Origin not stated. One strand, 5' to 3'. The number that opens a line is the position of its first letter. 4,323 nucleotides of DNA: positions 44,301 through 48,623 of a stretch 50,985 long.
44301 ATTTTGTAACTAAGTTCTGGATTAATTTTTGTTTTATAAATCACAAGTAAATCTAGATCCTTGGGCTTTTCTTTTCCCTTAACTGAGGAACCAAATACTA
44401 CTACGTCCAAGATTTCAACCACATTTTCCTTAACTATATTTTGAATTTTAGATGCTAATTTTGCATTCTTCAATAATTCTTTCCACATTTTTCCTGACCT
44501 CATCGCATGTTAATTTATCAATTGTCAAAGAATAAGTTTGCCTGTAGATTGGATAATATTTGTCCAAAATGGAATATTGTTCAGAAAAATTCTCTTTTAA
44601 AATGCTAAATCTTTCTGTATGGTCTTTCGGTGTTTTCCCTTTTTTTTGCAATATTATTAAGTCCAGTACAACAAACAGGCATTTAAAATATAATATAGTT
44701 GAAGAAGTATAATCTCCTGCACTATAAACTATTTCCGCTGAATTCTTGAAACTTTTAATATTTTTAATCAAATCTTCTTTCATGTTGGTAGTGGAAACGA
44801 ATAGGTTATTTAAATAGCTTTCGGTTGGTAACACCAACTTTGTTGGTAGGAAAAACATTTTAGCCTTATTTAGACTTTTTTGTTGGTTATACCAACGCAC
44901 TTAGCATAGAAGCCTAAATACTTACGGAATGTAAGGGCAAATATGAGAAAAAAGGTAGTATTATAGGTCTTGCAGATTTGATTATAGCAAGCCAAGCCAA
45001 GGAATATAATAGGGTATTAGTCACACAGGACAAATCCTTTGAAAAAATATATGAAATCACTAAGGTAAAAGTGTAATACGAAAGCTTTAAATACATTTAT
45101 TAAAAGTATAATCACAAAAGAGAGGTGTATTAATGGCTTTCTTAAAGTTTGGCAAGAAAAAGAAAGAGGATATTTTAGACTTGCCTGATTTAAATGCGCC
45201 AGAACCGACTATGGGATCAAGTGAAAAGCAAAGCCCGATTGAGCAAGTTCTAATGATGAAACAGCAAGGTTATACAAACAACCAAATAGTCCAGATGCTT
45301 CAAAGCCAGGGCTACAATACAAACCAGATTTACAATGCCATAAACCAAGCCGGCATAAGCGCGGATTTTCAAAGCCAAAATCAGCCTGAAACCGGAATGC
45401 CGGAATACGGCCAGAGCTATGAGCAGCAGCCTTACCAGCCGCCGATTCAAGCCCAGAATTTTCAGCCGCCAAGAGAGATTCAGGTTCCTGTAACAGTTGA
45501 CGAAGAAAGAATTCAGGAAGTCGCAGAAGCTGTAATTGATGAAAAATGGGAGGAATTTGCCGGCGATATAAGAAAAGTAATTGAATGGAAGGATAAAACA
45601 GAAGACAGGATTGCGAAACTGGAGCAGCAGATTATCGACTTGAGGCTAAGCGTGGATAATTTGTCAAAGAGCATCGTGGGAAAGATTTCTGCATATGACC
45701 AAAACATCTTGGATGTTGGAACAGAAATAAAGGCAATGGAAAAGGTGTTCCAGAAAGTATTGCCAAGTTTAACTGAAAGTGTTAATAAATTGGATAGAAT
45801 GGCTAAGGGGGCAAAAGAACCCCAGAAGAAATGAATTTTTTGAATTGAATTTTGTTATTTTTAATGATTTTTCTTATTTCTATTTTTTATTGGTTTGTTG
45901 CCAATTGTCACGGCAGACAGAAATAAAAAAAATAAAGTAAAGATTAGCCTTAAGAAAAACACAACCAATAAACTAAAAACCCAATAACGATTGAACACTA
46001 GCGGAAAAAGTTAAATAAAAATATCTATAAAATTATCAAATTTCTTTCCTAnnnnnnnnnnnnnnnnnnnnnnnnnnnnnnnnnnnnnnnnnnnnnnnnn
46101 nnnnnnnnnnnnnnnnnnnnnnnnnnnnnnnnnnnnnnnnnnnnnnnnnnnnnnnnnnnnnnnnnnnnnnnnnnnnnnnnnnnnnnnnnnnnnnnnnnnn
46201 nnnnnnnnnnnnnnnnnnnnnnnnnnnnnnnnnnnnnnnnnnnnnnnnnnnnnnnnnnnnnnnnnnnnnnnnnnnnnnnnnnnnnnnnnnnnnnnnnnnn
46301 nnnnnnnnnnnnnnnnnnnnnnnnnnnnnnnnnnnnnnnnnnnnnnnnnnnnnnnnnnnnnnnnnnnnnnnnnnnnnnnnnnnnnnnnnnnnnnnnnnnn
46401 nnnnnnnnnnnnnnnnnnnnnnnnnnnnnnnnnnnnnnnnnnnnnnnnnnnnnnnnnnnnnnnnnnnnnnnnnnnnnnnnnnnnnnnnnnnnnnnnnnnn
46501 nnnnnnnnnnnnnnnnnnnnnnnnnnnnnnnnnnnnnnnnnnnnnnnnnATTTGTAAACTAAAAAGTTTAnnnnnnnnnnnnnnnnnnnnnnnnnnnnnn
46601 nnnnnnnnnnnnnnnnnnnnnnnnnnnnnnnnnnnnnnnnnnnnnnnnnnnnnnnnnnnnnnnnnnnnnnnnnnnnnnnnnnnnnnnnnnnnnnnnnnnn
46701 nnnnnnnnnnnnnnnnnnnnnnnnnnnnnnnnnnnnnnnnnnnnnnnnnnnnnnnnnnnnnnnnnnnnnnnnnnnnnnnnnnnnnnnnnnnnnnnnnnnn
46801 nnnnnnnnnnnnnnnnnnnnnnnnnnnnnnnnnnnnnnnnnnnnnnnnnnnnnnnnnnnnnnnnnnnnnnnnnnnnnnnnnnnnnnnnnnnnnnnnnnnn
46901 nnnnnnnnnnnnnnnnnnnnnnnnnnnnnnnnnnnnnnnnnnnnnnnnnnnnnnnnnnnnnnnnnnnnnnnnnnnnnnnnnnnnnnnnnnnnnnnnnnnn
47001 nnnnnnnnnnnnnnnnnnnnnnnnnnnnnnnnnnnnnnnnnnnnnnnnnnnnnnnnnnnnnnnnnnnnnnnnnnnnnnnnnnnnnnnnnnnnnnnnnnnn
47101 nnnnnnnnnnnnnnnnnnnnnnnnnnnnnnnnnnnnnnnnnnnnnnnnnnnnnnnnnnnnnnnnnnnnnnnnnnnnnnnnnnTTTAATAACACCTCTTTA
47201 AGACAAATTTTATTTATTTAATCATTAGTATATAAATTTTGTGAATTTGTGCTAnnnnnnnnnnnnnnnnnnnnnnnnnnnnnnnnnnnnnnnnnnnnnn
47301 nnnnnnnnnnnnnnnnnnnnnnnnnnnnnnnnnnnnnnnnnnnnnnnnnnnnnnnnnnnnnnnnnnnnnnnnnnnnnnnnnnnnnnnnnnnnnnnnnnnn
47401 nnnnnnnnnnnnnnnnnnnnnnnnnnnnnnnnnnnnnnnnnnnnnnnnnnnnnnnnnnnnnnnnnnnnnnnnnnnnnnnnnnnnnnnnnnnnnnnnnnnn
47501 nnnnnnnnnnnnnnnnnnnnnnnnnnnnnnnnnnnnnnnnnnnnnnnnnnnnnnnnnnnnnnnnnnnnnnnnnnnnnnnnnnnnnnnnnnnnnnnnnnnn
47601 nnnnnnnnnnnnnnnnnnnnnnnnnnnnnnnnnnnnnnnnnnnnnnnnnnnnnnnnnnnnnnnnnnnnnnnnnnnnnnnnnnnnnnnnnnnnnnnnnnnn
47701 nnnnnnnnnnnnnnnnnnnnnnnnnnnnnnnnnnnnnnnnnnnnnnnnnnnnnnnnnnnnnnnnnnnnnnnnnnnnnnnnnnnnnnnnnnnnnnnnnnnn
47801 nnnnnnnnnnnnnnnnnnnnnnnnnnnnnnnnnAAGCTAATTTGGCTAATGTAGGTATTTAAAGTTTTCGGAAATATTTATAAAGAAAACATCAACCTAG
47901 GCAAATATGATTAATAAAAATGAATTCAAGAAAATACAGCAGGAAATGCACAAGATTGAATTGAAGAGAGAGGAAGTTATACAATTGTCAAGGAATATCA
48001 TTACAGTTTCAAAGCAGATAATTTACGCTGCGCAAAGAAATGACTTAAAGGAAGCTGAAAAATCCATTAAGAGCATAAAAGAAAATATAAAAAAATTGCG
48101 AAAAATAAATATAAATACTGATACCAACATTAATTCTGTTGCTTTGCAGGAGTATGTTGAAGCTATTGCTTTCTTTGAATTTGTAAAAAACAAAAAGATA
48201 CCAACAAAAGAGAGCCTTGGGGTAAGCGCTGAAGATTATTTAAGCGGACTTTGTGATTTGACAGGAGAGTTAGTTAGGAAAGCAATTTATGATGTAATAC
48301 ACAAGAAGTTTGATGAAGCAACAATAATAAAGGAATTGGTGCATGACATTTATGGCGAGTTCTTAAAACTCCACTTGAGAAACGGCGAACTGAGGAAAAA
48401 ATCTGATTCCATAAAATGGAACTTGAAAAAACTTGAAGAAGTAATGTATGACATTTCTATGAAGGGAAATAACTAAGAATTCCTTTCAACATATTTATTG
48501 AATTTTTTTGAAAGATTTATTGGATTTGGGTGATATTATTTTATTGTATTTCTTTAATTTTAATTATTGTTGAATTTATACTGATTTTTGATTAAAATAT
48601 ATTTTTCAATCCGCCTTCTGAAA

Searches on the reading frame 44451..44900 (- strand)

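Call 7: search_protein_families(library=pfam, proteins=[window:44451-44900:-], max_evalue=0.1)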
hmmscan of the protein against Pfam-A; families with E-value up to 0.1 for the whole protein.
window:44451-44900:- (150 aa): 1 family
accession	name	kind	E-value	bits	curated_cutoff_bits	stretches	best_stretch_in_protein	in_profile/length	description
PF05168.19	HEPN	-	0.01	16.4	22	1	42-148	2-116/117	HEPN domain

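Call 8: search_protein_families(library=padloc, proteins=[window:44451-44900:-], max_evalue=0.1)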
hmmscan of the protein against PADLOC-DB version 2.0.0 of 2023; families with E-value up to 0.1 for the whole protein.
window:44451-44900:- (150 aa): 0 families

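Call 9: search_protein_families(library=ncbifam, proteins=[window:44451-44900:-], max_evalue=0.1)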
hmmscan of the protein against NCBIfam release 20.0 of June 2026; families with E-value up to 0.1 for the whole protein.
window:44451-44900:- (150 aa): 0 families

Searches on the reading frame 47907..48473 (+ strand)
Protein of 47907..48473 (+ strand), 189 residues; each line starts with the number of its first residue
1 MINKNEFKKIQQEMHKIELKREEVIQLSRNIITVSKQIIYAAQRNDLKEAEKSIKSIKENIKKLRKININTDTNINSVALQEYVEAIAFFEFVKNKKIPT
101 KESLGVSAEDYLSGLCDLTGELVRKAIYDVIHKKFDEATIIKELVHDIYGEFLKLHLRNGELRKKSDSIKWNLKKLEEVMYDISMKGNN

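Call 64: search_protein_families(library=pfam, proteins=[window:47907-48473:+], max_evalue=0.001)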
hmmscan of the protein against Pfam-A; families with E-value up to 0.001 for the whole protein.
window:47907-48473:+ (189 aa): 1 family
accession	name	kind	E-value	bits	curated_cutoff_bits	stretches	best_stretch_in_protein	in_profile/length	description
PF01997.21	Translin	-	5.2e-29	102.1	25.9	1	20-187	2-205/205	Translin family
